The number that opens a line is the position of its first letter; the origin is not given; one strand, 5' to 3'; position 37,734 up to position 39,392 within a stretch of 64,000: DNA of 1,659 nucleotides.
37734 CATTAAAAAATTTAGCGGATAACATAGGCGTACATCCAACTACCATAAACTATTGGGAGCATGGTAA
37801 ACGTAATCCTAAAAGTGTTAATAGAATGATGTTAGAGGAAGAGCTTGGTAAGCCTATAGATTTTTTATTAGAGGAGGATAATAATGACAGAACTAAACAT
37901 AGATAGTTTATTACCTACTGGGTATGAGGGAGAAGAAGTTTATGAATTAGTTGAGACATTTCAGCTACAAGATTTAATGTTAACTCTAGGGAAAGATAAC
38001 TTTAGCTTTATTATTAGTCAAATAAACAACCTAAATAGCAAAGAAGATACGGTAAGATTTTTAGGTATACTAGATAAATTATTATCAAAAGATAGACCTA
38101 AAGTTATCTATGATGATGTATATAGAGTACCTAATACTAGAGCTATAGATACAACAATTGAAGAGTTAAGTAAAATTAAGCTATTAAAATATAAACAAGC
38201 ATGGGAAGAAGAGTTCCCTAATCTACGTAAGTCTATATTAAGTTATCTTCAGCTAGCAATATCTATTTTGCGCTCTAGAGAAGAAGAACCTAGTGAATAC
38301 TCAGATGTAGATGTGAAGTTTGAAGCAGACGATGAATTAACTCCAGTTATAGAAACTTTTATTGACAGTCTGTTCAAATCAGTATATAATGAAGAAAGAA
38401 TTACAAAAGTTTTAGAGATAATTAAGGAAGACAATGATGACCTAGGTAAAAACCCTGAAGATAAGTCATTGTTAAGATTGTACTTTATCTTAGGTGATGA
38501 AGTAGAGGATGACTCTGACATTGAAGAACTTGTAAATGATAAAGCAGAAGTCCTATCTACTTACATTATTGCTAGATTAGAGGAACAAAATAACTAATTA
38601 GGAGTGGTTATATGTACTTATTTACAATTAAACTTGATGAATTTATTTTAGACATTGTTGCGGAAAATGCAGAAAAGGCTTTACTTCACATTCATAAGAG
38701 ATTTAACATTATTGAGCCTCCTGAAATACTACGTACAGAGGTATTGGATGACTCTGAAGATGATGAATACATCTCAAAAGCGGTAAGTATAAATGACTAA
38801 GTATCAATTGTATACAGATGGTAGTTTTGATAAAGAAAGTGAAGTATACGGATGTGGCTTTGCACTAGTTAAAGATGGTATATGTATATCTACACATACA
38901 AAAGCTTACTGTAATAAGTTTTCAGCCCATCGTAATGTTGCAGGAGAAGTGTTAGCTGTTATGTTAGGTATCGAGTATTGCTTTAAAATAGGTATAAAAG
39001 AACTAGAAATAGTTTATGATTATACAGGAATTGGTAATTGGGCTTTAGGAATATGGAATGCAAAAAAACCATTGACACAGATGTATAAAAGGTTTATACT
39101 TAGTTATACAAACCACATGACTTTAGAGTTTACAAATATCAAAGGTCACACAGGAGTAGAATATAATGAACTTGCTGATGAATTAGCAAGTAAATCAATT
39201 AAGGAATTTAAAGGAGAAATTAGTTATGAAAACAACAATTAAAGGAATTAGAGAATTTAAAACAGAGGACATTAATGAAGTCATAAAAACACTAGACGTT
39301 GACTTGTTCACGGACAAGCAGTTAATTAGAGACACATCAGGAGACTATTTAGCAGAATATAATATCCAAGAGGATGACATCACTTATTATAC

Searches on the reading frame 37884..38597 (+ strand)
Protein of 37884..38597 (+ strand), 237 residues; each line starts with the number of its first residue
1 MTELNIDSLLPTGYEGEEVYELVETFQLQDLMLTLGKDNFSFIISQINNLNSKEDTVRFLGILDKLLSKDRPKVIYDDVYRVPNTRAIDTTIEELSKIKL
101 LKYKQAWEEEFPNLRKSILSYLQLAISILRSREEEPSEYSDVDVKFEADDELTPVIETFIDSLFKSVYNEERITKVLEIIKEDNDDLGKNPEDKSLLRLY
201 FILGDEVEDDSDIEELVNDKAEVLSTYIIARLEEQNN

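Call 3: search_protein_families(library=pfam, proteins=[window:37884-38597:+], max_evalue=0.01)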
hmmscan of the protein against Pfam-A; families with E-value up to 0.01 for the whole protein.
window:37884-38597:+ (237 aa): 0 families

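Call 4: search_protein_families(library=phrogs, proteins=[window:37884-38597:+], max_evalue=0.001)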
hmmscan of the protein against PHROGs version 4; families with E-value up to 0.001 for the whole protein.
window:37884-38597:+ (237 aa): 1 family
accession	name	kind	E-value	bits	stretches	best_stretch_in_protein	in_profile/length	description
phrog_2896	-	unknown function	6.5e-13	49.8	1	4-134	4-137/212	-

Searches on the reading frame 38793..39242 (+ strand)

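Call 3: search_protein_families(library=pfam, proteins=[window:38793-39242:+], max_evalue=0.01)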
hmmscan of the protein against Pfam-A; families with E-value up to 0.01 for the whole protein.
window:38793-39242:+ (149 aa): 2 families
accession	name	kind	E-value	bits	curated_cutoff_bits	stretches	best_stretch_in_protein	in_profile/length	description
PF00075.30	RNase_H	-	5.8e-09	36.7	25.8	1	3-135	3-139/141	RNase H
PF13456.12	RVT_3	-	0.0006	20.2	21.6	1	38-134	29-122/123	Reverse transcriptase-like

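Call 4: search_protein_families(library=phrogs, proteins=[window:38793-39242:+], max_evalue=0.001)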
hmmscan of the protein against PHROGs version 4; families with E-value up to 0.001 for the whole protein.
window:38793-39242:+ (149 aa): 1 family
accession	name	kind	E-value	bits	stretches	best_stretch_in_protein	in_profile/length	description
phrog_531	-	DNA, RNA and nucleotide metabolism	1.4e-22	81.3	1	1-146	73-234/285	Rnase H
